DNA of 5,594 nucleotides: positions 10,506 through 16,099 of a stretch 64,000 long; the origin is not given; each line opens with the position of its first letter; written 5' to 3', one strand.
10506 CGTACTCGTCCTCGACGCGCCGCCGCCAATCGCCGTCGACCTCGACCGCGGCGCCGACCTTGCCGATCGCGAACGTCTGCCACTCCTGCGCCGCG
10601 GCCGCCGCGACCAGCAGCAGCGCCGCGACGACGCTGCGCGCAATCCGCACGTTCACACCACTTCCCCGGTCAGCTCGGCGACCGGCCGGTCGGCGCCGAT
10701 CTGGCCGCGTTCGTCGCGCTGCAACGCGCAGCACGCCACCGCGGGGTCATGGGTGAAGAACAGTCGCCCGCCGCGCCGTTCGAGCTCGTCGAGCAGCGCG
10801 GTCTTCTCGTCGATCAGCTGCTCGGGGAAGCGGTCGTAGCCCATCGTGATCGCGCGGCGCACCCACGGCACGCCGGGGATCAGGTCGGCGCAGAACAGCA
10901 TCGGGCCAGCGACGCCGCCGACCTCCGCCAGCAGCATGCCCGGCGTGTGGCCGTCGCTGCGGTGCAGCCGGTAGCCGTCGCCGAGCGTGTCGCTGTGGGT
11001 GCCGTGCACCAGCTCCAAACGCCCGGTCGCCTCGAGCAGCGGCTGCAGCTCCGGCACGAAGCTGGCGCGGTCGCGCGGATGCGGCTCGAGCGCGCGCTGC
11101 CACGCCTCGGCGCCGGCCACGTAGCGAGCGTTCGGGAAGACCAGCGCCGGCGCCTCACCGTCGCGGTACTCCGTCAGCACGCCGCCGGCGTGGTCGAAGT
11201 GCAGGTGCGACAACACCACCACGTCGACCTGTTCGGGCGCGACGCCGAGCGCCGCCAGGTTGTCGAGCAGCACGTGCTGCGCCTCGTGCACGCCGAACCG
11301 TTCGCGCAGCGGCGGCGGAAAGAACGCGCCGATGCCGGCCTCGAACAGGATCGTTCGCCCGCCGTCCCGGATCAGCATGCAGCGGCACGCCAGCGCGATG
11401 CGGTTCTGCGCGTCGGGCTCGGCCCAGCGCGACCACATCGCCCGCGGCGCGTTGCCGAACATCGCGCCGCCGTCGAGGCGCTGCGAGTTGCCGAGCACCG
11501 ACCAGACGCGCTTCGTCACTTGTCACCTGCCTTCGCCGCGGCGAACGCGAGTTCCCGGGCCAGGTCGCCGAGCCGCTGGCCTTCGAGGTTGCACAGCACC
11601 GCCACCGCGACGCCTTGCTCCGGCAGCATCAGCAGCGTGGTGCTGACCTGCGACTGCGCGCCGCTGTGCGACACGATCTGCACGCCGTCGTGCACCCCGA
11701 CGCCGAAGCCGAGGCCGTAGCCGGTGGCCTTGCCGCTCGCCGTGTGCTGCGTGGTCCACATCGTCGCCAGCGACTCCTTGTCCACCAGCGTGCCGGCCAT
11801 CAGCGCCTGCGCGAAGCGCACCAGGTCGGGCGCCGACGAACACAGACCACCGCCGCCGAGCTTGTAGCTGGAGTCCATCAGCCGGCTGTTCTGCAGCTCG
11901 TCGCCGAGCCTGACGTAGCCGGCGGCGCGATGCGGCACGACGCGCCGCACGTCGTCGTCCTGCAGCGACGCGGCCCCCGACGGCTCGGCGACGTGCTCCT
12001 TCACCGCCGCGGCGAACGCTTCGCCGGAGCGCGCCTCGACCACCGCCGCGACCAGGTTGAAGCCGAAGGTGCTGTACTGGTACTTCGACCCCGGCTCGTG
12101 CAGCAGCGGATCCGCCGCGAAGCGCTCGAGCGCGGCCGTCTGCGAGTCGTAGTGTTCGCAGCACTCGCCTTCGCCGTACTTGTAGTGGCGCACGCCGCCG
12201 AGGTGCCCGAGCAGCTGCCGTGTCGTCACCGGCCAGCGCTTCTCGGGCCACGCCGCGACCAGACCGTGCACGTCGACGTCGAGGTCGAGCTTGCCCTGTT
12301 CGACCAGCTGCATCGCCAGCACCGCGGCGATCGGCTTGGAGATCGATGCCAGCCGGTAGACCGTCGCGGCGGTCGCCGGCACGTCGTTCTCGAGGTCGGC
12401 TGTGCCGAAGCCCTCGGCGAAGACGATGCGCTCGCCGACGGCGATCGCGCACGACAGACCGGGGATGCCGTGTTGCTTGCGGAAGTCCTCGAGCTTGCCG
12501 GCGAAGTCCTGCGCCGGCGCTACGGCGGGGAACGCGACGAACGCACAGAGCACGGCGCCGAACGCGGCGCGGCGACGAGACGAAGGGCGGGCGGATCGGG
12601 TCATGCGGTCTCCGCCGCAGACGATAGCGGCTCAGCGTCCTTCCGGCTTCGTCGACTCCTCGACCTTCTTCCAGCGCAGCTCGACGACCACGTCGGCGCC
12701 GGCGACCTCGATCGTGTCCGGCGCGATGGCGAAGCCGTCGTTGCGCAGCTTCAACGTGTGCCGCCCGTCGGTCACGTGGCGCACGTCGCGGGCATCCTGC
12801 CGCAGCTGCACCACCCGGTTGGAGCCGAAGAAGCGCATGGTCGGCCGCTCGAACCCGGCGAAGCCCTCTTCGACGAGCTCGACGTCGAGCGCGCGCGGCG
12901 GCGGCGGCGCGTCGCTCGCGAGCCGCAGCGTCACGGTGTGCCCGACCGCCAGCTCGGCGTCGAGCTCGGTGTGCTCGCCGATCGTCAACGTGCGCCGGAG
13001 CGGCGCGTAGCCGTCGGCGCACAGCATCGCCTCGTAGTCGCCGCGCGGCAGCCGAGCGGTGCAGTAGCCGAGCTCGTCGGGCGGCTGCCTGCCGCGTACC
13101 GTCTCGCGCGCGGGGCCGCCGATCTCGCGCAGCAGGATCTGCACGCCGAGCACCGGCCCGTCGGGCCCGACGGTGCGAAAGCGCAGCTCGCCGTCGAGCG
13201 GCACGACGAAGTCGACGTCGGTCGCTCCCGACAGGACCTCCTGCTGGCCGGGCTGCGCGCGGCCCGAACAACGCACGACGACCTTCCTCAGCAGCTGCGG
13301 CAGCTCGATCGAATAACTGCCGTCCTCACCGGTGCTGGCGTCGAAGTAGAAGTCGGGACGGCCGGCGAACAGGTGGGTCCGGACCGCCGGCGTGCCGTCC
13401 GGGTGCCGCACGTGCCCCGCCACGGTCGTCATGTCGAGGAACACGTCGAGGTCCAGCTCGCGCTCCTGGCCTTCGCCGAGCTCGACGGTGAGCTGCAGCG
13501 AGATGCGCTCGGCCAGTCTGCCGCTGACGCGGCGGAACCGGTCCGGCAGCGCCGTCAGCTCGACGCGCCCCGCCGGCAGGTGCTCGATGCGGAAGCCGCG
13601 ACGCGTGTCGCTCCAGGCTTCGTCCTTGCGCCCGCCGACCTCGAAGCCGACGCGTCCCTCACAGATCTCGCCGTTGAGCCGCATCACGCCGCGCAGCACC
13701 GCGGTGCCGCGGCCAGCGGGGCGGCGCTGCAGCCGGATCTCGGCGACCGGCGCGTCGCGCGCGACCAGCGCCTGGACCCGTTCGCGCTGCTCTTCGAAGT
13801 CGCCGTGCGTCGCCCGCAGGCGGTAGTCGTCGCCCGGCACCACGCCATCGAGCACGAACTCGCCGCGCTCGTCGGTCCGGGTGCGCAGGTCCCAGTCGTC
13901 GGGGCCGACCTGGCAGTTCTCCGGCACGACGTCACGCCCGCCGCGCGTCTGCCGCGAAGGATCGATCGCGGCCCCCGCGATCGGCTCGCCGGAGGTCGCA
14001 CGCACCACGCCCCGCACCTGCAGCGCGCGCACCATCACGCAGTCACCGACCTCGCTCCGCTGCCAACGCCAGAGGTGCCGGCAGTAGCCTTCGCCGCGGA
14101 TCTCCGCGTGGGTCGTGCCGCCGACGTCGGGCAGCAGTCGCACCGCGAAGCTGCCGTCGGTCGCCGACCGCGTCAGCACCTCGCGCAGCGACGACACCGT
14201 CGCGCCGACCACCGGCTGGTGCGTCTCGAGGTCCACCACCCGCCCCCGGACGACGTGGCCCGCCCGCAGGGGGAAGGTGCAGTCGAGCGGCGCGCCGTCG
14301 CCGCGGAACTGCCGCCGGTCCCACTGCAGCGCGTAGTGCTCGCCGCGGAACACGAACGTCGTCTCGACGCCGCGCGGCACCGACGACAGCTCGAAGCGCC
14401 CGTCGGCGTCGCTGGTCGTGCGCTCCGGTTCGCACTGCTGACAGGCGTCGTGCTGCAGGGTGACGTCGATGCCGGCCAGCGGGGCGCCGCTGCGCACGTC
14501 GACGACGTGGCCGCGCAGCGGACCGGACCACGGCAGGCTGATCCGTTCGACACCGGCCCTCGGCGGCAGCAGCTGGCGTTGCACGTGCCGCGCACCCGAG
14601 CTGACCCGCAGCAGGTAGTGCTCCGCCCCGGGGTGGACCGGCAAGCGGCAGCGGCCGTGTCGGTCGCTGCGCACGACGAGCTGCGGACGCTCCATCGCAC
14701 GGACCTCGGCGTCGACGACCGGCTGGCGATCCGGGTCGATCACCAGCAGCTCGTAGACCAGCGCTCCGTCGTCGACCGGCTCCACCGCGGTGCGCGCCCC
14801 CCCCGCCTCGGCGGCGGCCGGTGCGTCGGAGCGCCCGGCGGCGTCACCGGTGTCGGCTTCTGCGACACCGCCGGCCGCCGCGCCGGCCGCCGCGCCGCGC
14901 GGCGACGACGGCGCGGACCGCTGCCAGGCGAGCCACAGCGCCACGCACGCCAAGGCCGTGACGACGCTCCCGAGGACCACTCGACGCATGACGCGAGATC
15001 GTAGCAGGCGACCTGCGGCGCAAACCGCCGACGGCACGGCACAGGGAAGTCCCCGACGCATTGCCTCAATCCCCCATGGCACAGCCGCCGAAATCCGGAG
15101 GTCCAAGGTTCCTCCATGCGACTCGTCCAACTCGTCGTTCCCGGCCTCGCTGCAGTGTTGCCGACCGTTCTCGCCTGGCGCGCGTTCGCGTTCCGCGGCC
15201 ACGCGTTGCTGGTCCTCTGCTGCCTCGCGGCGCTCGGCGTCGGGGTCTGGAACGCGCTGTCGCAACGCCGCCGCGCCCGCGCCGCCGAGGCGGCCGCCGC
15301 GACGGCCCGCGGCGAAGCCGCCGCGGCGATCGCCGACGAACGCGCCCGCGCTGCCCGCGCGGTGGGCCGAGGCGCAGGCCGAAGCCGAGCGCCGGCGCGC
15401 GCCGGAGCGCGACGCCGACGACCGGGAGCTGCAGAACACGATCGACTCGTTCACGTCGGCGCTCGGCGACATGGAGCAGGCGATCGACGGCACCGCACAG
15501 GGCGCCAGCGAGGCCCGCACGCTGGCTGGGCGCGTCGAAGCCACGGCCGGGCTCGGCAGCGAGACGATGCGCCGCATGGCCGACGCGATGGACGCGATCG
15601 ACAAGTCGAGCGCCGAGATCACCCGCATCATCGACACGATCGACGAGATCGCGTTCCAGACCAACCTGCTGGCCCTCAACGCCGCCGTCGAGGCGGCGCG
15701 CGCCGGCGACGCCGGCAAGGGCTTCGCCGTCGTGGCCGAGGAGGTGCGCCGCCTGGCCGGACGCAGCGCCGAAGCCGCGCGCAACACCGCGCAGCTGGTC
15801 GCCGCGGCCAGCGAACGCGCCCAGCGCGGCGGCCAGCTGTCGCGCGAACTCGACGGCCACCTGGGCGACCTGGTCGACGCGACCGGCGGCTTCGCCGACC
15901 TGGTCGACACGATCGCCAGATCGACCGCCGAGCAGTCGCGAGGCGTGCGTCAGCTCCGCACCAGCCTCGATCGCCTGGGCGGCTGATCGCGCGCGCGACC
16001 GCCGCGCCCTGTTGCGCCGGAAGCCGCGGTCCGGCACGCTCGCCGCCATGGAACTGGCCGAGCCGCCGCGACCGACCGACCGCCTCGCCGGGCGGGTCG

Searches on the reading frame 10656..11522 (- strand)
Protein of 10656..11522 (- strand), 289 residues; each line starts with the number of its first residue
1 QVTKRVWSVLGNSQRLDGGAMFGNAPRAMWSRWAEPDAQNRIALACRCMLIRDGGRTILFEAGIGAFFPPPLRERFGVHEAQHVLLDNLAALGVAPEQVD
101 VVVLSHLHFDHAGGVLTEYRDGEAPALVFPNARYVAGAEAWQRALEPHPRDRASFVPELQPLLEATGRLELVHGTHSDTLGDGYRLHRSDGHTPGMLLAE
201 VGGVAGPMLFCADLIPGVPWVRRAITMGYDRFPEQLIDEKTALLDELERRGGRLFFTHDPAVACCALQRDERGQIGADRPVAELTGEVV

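Call 34: search_protein_families(library=pfam, proteins=[window:10656-11522:-], max_evalue=0.00001)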
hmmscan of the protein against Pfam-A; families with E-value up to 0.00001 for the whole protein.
window:10656-11522:- (289 aa): 1 family
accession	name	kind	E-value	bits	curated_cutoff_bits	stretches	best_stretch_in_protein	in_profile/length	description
PF00753.33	Lactamase_B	-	8.6e-19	68.7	22.7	1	44-258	4-196/196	Metallo-beta-lactamase superfamily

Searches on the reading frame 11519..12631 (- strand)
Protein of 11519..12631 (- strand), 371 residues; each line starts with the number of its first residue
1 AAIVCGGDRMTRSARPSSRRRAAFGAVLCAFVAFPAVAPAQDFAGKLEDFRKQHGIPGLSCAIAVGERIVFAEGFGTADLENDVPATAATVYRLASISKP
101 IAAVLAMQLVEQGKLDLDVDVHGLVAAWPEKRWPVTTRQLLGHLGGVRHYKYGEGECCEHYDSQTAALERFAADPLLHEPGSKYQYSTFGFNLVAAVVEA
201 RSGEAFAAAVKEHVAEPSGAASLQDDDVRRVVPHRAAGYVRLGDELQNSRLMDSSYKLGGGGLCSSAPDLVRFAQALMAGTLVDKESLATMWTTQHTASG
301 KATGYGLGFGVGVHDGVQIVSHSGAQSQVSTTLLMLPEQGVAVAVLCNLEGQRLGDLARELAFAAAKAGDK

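Call 34: search_protein_families(library=pfam, proteins=[window:11519-12631:-], max_evalue=0.00001)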
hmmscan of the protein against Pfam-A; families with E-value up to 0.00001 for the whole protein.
window:11519-12631:- (371 aa): 1 family
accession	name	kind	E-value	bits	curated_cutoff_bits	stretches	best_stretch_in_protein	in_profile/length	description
PF00144.29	Beta-lactamase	-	4.3e-61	207.4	27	1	45-364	3-326/329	Beta-lactamase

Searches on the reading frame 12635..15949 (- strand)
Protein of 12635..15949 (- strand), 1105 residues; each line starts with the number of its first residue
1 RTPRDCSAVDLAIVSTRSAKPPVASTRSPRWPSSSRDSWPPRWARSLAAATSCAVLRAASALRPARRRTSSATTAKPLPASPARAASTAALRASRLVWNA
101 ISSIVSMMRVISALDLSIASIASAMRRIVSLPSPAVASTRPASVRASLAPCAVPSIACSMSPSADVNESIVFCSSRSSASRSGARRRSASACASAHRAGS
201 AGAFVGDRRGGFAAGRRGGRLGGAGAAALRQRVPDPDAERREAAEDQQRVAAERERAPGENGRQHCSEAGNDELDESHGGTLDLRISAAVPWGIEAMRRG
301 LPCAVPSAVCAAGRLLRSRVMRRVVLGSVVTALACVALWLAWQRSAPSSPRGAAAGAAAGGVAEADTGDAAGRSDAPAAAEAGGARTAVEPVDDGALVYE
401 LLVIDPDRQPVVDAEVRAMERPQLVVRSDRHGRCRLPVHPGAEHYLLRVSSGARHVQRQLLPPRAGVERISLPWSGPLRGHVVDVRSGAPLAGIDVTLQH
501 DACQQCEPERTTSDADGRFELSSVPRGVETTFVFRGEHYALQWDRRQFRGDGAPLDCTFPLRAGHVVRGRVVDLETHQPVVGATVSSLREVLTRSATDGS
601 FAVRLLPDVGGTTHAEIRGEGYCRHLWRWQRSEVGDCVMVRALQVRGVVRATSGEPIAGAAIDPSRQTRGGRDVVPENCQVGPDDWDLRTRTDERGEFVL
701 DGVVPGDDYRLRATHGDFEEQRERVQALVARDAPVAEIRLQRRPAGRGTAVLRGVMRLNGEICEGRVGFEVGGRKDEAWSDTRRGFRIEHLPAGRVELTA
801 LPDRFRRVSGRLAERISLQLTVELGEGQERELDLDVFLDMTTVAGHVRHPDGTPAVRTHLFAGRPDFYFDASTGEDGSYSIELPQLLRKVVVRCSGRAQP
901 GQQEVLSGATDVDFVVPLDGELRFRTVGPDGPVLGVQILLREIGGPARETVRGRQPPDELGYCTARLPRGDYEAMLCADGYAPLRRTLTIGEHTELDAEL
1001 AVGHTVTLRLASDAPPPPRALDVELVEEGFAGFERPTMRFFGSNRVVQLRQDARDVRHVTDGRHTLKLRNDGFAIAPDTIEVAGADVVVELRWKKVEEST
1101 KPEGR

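Call 34: search_protein_families(library=pfam, proteins=[window:12635-15949:-], max_evalue=0.00001)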
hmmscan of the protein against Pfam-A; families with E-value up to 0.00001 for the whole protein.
window:12635-15949:- (1105 aa): 2 families
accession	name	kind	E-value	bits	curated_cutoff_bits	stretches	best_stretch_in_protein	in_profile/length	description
PF13620.12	CarboxypepD_reg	-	2.7e-43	146.6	32.3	2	644-740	1-81/82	Carboxypeptidase regulatory-like domain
PF13715.12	CarbopepD_reg_2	-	2.8e-13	50.1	32.2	0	479-534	2-50/88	CarboxypepD_reg-like domain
